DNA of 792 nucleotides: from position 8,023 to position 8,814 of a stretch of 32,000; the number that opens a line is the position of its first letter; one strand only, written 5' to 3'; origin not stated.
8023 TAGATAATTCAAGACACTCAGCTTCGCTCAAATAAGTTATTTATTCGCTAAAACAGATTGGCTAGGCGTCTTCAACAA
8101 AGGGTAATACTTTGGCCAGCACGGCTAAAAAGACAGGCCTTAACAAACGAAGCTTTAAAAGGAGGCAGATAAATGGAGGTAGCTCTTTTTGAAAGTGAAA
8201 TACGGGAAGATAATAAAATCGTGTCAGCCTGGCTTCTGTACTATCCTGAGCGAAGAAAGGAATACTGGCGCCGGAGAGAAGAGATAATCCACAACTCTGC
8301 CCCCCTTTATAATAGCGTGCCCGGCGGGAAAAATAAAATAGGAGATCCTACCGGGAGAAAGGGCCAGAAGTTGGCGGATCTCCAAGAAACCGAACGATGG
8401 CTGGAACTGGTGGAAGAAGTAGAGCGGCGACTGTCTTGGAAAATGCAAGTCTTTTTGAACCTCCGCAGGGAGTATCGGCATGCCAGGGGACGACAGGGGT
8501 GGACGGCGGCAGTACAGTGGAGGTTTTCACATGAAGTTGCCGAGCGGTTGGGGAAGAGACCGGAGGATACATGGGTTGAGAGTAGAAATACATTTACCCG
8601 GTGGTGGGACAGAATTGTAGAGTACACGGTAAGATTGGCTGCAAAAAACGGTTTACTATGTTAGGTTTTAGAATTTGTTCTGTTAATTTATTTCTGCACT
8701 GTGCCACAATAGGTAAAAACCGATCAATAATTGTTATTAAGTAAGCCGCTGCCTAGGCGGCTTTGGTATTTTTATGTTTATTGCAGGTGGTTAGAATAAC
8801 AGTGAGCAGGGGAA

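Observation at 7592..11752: Four-copy ~80-nt element: conserved box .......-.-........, exactly 17 nt, -10-like hexamer, covarying hairpin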

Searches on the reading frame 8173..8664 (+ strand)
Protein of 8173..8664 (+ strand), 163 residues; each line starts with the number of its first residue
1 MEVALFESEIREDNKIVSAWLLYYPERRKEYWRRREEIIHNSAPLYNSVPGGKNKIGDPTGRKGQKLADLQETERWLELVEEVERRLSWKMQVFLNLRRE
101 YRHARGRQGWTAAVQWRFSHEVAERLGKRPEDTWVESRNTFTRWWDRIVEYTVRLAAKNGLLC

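Call 6: search_protein_families(library=pfam, proteins=[window:8173-8664:+], max_evalue=0.01)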
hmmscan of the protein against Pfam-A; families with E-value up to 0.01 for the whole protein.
window:8173-8664:+ (163 aa): 0 families

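Call 7: search_protein_families(library=phrogs, proteins=[window:8173-8664:+], max_evalue=0.001)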
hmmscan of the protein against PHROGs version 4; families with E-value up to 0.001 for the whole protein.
window:8173-8664:+ (163 aa): 0 families

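Call 9: search_protein_families(library=ncbifam, proteins=[window:8173-8664:+], max_evalue=1)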
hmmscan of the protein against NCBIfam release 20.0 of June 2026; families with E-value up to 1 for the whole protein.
window:8173-8664:+ (163 aa): 1 family
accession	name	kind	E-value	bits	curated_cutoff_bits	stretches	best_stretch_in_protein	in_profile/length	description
NF002326.0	PRK01286.1-1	equivalog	0.066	12.5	390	0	121-152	15-46/379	deoxyguanosinetriphosphate triphosphohydrolase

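Call 11: find_homologous_proteins(query=window:8173-8661:+, max_evalue=0.001)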
Query window:8173-8661:+ (163 aa): 36 proteins with E <= 0.001 among 70 candidates.
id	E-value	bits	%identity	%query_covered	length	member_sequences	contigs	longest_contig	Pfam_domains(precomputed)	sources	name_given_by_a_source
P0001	5.7e-101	354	96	100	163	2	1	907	-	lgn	-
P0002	4.8e-97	341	92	100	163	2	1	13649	-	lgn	-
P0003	9.2e-87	307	92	90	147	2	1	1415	-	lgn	-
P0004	3.3e-86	306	87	99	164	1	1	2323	-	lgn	-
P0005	6.5e-80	285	80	100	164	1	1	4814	-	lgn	-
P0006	2.2e-66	241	68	99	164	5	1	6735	-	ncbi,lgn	ncbi:MAG: hypothetical protein ACYC0Q_15035 [Eubacteriales bacterium]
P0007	2.7e-64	234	68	96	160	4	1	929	-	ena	-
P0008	9.0e-63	229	66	96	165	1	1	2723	-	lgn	-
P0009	7.0e-61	223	65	96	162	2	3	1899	-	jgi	jgi:hypothetical protein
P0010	6.6e-60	220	60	99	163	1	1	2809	-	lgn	-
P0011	5.0e-58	214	62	99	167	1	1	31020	-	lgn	-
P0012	9.2e-58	213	62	99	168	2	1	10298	-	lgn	-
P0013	1.8e-55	206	60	99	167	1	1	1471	-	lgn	-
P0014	1.5e-50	190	57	99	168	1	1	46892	-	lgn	-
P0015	1.2e-49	187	54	99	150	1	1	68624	-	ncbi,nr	ncbi:MAG: hypothetical protein A4E56_00387 [Pelotomaculum sp. PtaU1.Bin065]|nr:MAG: hypothetical pro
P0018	1.6e-46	176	54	96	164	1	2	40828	-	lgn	-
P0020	1.3e-45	173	53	99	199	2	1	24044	-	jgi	-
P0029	3.1e-40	156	47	97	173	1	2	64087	-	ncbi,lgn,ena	-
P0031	4.1e-38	149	49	99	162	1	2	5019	-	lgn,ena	-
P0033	6.4e-33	132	46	99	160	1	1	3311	-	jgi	jgi:hypothetical protein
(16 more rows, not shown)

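Call 14: search_solved_structures(query=A2, max_evalue=10)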
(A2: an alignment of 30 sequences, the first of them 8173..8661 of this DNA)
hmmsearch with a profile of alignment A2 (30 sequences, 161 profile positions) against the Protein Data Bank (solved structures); distinct sequences matched with E-value up to 10: 0.

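Call 17: find_related_loci(query=A3, collection=genome_contigs, flank=10000)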
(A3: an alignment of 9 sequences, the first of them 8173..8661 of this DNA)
Query A3 (163 aa) in genome_contigs; peptide patterns used: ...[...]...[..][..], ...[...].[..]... (x = any residue, [..] = any of these).
26 stretches matched a pattern; 3 encode a relative of the query (tblastn E <= 1e-3); 3 distinct loci.
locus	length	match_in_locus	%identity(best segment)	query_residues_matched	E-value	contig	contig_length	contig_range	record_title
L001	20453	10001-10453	60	4-154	1e-51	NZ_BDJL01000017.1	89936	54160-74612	Carboxydothermus islandicus strain SET IS-9, whole genome shotgun sequence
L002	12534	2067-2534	49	6-162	7e-44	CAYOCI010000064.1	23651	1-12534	MAG TPA_asm: uncultured Clostridia bacterium isolate binchicken_co158_4 genome assembly, contig: NODE_1911_length_23651_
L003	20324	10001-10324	62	58-162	3e-29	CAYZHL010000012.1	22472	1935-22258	MAG TPA_asm: uncultured Clostridia bacterium isolate SRP239243_co1_314 genome assembly, contig: NODE_3576_length_22472_c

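Call 19: find_encoding_contigs(protein=P0015, flank=10000, max_places=2)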
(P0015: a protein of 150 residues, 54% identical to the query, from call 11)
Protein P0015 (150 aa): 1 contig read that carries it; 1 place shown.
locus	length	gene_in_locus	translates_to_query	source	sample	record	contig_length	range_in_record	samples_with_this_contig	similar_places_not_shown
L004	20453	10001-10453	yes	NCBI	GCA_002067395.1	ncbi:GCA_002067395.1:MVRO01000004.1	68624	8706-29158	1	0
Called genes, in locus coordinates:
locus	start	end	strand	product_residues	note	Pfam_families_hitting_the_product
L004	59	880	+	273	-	PF02086:MethyltransfD12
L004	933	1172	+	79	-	-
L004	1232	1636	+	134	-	PF14354:Lar_restr_allev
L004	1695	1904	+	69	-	-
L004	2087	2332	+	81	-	-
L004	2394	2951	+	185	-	-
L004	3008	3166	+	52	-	-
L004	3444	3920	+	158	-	-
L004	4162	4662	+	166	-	-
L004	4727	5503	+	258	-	PF00142:Fer4_NifH (faint), PF01656:CbiA, PF02374:ArsA_ATPase (weak), PF06564:CBP_BcsQ, PF09140:MipZ (faint), PF10609:ParA, PF13614:AAA_31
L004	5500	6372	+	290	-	PF02195:ParB_N, PF17762:HTH_ParB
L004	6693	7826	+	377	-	PF04492:Phage_rep_O, PF07261:DnaB_2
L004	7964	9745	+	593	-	PF00145:DNA_methylase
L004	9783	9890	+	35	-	-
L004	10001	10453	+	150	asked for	-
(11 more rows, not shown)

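Call 20: find_encoding_contigs(protein=P0014, flank=10000, max_places=2)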
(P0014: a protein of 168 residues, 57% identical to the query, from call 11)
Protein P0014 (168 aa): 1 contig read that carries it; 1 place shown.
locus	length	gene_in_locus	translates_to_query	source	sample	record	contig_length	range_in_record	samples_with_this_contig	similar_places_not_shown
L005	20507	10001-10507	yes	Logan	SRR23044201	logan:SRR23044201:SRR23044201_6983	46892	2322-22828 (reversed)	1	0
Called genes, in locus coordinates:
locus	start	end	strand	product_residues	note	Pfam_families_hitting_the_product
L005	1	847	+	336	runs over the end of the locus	-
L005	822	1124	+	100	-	-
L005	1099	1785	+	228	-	PF02272:DHHA1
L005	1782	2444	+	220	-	-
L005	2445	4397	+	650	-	PF00580:UvrD-helicase, PF13245:AAA_19, PF13604:AAA_30 (faint), PF01443:Viral_helicase1 (faint), PF13087:AAA_12 (faint), PF13361:UvrD_C, PF13538:UvrD_C_2 (faint)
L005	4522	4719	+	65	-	-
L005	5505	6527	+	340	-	PF02371:Transposase_20 (weak)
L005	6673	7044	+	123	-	-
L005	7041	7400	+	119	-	PF03692:CxxCxxCC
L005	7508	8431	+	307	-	-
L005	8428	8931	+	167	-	-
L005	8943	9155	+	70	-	-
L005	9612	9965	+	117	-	PF05866:RusA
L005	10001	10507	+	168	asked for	-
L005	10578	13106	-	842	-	-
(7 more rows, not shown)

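Call 21: find_encoding_contigs(protein=P0011, flank=10000, max_places=2)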
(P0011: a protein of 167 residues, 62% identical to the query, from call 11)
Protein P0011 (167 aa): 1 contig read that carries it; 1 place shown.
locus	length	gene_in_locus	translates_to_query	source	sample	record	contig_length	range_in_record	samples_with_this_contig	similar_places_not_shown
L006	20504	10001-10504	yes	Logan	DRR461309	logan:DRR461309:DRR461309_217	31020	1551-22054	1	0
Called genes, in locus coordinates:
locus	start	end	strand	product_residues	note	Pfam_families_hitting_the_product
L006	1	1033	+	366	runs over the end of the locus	-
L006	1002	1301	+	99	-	-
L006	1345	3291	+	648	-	PF00580:UvrD-helicase, PF13245:AAA_19, PF13361:UvrD_C, PF13538:UvrD_C_2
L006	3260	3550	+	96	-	-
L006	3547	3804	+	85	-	-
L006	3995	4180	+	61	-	-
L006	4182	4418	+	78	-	-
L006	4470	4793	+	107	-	-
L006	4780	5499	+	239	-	PF10065:DUF2303 (weak)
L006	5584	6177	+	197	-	PF00226:DnaJ (faint)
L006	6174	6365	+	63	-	-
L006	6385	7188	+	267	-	-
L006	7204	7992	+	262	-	-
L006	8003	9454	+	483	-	PF02195:ParB_N, PF17762:HTH_ParB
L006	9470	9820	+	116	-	PF05866:RusA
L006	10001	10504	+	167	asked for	-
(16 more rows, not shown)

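Call 23: find_encoding_contigs(protein=P0002, flank=10000, max_places=2)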
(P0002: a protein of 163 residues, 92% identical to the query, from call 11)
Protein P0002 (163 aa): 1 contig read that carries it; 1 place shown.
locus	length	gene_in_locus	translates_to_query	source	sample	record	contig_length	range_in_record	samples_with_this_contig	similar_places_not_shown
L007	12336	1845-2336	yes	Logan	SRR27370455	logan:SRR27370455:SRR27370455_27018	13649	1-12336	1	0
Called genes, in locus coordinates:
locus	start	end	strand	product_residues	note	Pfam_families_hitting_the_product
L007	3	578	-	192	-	?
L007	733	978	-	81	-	PF01381:HTH_3 (weak)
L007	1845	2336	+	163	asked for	-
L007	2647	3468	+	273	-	PF12691:Phage_tail_terminator_6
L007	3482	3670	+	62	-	PF26160:YqzN_YkzM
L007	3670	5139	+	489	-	PF22671:Gp18_domIII_N (weak), PF17481:Phage_sheath_domII, PF04984:Phage_sheath_1, PF17482:Phage_sheath_1C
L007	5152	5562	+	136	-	PF09393:DUF2001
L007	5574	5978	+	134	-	PF08890:Phage_TAC_5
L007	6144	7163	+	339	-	-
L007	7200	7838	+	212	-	PF01476:LysM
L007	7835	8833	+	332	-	PF24032:YQBQ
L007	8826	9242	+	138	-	-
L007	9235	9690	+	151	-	PF10934:Sheath_initiator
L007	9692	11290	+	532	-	PF04865:Baseplate_J, PF26078:Baseplate_J_M, PF26079:Baseplate_J_C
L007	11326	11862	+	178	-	PF10076:Phage_Mu_Gp48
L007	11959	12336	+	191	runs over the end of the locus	PF10076:Phage_Mu_Gp48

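Call 24: find_encoding_contigs(protein=P0018, flank=10000, max_places=2)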
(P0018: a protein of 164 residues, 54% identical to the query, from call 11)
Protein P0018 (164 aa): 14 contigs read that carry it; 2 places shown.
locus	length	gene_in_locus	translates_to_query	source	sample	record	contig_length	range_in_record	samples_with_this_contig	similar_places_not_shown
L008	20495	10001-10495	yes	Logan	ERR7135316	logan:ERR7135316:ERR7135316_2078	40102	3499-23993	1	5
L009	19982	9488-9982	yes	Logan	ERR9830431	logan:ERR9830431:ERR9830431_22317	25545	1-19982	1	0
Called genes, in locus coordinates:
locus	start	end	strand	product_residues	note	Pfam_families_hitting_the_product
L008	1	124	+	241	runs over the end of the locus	PF02498:Bro-N, PF03374:ANT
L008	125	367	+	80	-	-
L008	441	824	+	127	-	-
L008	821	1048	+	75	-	-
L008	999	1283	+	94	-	-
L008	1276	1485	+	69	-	-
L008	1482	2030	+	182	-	PF07352:Phage_Mu_Gam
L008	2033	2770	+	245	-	PF04404:ERF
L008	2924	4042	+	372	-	-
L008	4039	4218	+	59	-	-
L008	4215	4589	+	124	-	PF09643:YopX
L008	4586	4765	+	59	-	-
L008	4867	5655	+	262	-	-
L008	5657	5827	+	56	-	-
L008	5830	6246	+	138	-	PF00436:SSB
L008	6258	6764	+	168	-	-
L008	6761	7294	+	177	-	-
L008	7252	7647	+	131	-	PF05866:RusA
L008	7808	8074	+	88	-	-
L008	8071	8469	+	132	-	-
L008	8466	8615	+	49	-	-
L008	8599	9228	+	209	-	-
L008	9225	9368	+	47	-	-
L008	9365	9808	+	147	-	PF18909:dGTP_diPhyd_N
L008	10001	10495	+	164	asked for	-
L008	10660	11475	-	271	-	-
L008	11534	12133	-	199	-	-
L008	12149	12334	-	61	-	-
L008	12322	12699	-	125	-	-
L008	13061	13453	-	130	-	-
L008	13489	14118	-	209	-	-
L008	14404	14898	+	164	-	PF13384:HTH_23 (weak), PF13518:HTH_28 (faint)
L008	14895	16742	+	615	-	-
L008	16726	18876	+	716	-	-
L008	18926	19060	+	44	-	-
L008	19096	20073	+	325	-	-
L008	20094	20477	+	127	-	-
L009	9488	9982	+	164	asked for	-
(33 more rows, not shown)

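Call 25: find_encoding_contigs(protein=P0029, flank=10000, max_places=2)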
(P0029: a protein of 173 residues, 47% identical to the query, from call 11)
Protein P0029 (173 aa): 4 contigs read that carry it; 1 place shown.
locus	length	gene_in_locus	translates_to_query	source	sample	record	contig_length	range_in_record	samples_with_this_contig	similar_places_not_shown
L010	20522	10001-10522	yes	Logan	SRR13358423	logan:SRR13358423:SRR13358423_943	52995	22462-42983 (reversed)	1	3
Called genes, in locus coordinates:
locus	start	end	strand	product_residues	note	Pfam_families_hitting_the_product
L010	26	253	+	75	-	PF12728:HTH_17 (weak)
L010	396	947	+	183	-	-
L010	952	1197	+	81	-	-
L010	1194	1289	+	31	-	-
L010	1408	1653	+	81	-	-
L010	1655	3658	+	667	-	PF02463:SMC_N (weak), PF13476:AAA_23 (faint), PF13555:AAA_29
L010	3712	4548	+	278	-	PF03837:RecT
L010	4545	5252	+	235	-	PF23023:Anti-Pycsar_Apyc1 (faint), PF12706:Lactamase_B_2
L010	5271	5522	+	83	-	-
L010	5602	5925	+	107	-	-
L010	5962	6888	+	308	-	PF01507:PAPS_reduct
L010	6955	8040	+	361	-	PF04492:Phage_rep_O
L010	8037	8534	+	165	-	-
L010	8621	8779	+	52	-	PF10055:DUF2292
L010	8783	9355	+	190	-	-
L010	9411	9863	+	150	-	PF13451:zf_Tbcl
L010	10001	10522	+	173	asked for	-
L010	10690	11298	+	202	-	-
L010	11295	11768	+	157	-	-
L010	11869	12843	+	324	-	PF11185:DUF2971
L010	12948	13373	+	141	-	-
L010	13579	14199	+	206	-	PF02195:ParB_N (weak)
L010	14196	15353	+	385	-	PF00005:ABC_tran (faint)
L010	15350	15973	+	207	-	PF00551:Formyl_trans_N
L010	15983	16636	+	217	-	PF18894:PhageMetallopep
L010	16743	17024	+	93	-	-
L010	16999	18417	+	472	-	PF03237:Terminase_6N, PF17289:Terminase_6C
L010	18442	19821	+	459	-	PF06074:Portal_Mu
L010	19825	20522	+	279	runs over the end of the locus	PF04233:Phage_Mu_F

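Call 28: predict_structure(alignment_id=A2)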
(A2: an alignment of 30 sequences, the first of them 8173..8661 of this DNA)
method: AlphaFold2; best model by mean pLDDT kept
length: 163 residues; sequences in the alignment: 30
mean_pLDDT: 87.8   pTM: 0.79
mean pLDDT of the five models: 87.8, 87.8, 87.5, 87.1, 85.9
residues with pLDDT >= 90: 115; 70-90: 25; 50-70: 11; < 50: 12
segments of 3 or more residues with pLDDT < 50: 44-55
pLDDT, mean of each block of 10 residues (from residue 1): 83 97 97 88 51 51 77 96 98 98 86 95 97 94 98 97 89
secondary structure, 60 per line:
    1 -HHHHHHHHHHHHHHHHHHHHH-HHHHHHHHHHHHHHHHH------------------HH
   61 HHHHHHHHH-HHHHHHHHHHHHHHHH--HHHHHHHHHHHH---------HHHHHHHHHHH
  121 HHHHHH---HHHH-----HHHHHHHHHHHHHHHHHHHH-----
elements in order: H2-22 H24-40 H59-69 H71-86 H89-100 H110-126 H130-133 H139-158

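Call 31: fold_search(model_id=the predicted structure, library=pdb)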
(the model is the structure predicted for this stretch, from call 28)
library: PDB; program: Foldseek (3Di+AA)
matches with E <= 10: 78; with E <= 0.001: 0
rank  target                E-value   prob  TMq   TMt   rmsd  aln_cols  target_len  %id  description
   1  3hug_K                1.7e+00  0.33  0.24  0.43   5.2        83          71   14  Crystal structure of Mycobacterium tuberculosis anti-sigma factor RslA in complex with -35 promoter binding domain of  (released 2010-03-02)
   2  2oif_C                2.6e+00  0.06  0.17  0.18  17.7       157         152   11  The crystal structure of ferric cyanide bound barley hexacoordinate hemoglobin. (released 2007-07-24)
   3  4nqw_A                2.9e+00  0.09  0.24  0.26  18.1       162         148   14  Structure of Mycobacterium tuberculosis extracytoplasmic function sigma factor SigK in complex with the cytosolic doma (released 2014-01-22)
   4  5c5b_D                2.9e+00  0.08  0.24  0.13  21.1       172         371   13  Crystal Structure of Human APPL BAR-PH Heterodimer (released 2016-06-22)
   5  4nzi                  3.0e+00  0.06  0.17  0.18  16.9       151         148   18  Crystal structure of murine neuroglobin mutant V140W (released 2014-06-18)
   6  8w6f_A                3.0e+00  0.05  0.17  0.18  20.1       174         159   19  Apo structure of HBC binder (released 2024-11-27)
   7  4cih_A                3.2e+00  0.07  0.20  0.21  16.5       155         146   11  Structure of LntA-K180D-K181D from Listeria monocytogenes (released 2014-02-05)
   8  8j0h_D                3.7e+00  0.15  0.30  0.37  19.2       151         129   12  Crystal structure of the fission yeast Rex1BD protein(C4H3.06) (released 2023-11-01)
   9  2fic_A                3.7e+00  0.08  0.23  0.20  15.5       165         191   11  The crystal structure of the BAR domain from human Bin1/Amphiphysin II and its implications for molecular recognition (released 2006-11-14)
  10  5c21_B                3.7e+00  0.06  0.21  0.16  20.9       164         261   16  Crystal structure of native HlyD from E. coli (released 2016-02-17)
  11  5c22_A                3.7e+00  0.06  0.21  0.15  21.3       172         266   15  Crystal structure of Zn-bound HlyD from E. coli (released 2016-02-17)
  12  4mpm_B                3.9e+00  0.03  0.16  0.17  16.8       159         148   14  Wild-type human neuroglobin (released 2014-01-15)
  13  5c22_B                4.1e+00  0.05  0.20  0.14  21.7       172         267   13  Crystal structure of Zn-bound HlyD from E. coli (released 2016-02-17)
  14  8pia_A                4.3e+00  0.10  0.27  0.27  17.3       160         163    9  DNA binding domain of HNF-1A bound to P2-HNF4A promoter DNA variant (P2 -181G>T) (released 2024-06-19)
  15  2oif_B                4.3e+00  0.04  0.17  0.18  17.7       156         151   13  The crystal structure of ferric cyanide bound barley hexacoordinate hemoglobin. (released 2007-07-24)
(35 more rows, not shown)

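Call 34: search_protein_families(library=pfam, alignment_id=A2, max_evalue=1)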
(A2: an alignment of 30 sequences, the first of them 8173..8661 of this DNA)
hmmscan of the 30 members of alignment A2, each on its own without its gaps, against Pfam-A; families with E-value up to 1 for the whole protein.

A. member 1, window:8173-8661:+ (163 aa): 1 family
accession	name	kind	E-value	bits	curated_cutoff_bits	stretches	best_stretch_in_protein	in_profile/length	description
PF20593.3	DUF6793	-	0.083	13.4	27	1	111-140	24-53/107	Family of unknown function (DUF6793)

B. families by the number of members that match (of 30 scanned): 9 families
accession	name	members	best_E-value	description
PF20593.3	DUF6793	4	0.033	Family of unknown function (DUF6793)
PF24658.1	DUF7647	2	0.11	Domain of unknown function (DUF7647)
PF03136.20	Pup_ligase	1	0.077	Pup-ligase protein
PF01972.22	SDH_protease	1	0.083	ClpP-like SDH-type serine proteinase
PF03364.25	Polyketide_cyc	1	0.11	Polyketide cyclase / dehydrase and lipid transport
PF15151.11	RGCC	1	0.12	Response gene to complement 32 protein family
PF08687.16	ASD2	1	0.15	Apx/Shroom domain ASD2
PF14114.12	DUF4286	1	0.27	Domain of unknown function (DUF4286)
PF24718.1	HTH_73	1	0.27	HTH-like domain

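Call 38: fold_search(model_id=the predicted structure, library=viral)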
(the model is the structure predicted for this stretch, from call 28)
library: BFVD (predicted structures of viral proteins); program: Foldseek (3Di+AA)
matches with E <= 10: 133; with E <= 0.001: 1
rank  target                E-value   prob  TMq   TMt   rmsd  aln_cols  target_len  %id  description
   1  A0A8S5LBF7            2.6e-06  1.00  0.70  0.70   4.5       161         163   32  Uncharacterized protein [Podoviridae sp. ctRkj24]
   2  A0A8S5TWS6            2.8e-03  1.00  0.50  0.58   5.6       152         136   17  Transcriptional activator [Myoviridae sp. ctXho31]
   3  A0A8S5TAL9            1.6e-02  1.00  0.42  0.43   6.6       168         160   16  Uncharacterized protein [Siphoviridae sp. ctwuP1]
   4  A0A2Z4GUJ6            1.8e-02  1.00  0.55  0.65   5.8       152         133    8  (no name in the UniProt tables at hand)
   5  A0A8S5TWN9            2.4e-02  1.00  0.49  0.58   5.3       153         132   13  Uncharacterized protein [Siphoviridae sp. ctcx61]
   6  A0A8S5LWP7            3.6e-02  0.96  0.34  0.39   9.2       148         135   14  Uncharacterized protein [Siphoviridae sp. ctRiO19]
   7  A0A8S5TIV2            3.8e-02  1.00  0.50  0.49   6.2       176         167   16  Uncharacterized protein [Myoviridae sp. ct9dX1]
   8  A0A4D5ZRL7            4.0e-02  1.00  0.51  0.54   7.2       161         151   15  (no name in the UniProt tables at hand)
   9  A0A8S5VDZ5            4.4e-02  0.96  0.33  0.37   9.8       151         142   14  Uncharacterized protein [Siphoviridae sp. ctClL93]
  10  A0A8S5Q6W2            4.9e-02  1.00  0.55  0.56   4.7       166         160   16  Transcriptional regulator [Myoviridae sp. ctAca11]
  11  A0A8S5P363            7.0e-02  0.90  0.31  0.34   8.3       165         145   14  Sigma-70, region 4 [Myoviridae sp. ctegP15]
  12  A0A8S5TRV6            7.4e-02  0.99  0.48  0.50   6.2       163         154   16  Uncharacterized protein [Siphoviridae sp. ctW4q29]
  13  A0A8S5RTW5            7.8e-02  0.96  0.41  0.44   6.9       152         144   12  Uncharacterized protein [Ackermannviridae sp.]
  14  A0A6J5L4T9            8.2e-02  0.97  0.43  0.42   7.0       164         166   12  RNA polymerase sigma-70 region 4 [uncultured Caudovirales phage]
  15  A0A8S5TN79            8.6e-02  0.98  0.42  0.42   8.3       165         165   12  RNA polymerase sigma factor 70 region 4 type 2 domain-containing protein [Siphoviridae sp. ctFH16]
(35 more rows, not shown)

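Call 39: find_related_loci(query=A3, collection=viral_contigs, flank=3000)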
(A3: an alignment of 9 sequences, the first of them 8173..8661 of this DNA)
Query A3 (163 aa) in viral_contigs; peptide patterns used: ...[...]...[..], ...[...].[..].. (x = any residue, [..] = any of these).
9 stretches matched a pattern; 3 encode a relative of the query (tblastn E <= 1e-3); 3 distinct loci.
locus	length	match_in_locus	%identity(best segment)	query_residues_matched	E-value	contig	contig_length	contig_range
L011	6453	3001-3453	60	4-154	3e-52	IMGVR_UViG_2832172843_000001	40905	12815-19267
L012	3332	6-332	68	54-162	5e-47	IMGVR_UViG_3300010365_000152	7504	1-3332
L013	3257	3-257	65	78-162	2e-26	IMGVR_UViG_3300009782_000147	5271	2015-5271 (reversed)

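Call 40: find_related_loci(query=A3, collection=metagenome_contigs, flank=3000)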
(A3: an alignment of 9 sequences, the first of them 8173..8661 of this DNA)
Query A3 (163 aa) in metagenome_contigs; peptide patterns used: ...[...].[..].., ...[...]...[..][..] (x = any residue, [..] = any of these).
118 stretches matched a pattern; 20 encode a relative of the query (tblastn E <= 1e-3); 20 distinct loci.
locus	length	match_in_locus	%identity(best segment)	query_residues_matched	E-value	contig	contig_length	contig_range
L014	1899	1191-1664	65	6-162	4e-67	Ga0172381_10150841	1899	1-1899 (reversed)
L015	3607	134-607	61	4-162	4e-61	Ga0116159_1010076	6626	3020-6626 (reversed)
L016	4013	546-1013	61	6-162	4e-60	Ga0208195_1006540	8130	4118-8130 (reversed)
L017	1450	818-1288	59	6-162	6e-53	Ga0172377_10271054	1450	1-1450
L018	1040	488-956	62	6-162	8e-54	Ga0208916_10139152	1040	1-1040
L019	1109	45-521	53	2-162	3e-51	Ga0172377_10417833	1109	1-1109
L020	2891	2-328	68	54-162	2e-46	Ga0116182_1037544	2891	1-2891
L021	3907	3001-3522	50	3-162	3e-42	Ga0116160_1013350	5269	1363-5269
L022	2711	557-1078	50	3-162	1e-41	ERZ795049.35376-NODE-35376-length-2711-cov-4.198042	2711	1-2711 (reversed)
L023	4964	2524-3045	49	3-162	1e-40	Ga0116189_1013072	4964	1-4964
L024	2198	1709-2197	50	3-151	8e-40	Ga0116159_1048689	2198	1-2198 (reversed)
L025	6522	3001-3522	51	3-162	2e-42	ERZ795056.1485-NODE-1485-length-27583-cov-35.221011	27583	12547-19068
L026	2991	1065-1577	46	6-162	1e-31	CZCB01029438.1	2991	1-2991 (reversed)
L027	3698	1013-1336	63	58-162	7e-31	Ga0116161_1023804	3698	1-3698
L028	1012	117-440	63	58-162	7e-32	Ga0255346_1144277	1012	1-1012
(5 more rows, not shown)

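Call 42: search_protein_representatives(alignment_id=A2)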
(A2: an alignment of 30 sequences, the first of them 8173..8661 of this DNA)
Query: 30 sequences, 161 profile positions. Proteins with E-value up to 0.001 (for the whole library): 268; up to 1e-10: 160; up to 1e-30: 48. The best 150 are listed.
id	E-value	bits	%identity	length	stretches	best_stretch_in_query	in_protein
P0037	1.1e-58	213.9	-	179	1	4-161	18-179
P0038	2.0e-57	209.8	-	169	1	4-161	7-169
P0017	2.1e-57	209.7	-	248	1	2-161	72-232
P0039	1.6e-56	206.9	-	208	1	4-161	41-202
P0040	3.0e-56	206.0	-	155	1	5-161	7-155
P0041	7.6e-54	198.2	-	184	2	50-159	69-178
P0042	3.3e-53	196.1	-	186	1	4-160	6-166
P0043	3.5e-51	189.5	-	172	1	5-161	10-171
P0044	3.0e-49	183.2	-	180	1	4-161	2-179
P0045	4.6e-49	182.6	-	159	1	4-161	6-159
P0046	1.3e-48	181.2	-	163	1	3-161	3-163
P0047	2.8e-48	180.0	-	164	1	2-161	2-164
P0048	6.9e-48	178.8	-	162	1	3-161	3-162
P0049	7.4e-47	175.4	-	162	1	4-161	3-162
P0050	3.0e-46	173.5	-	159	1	11-161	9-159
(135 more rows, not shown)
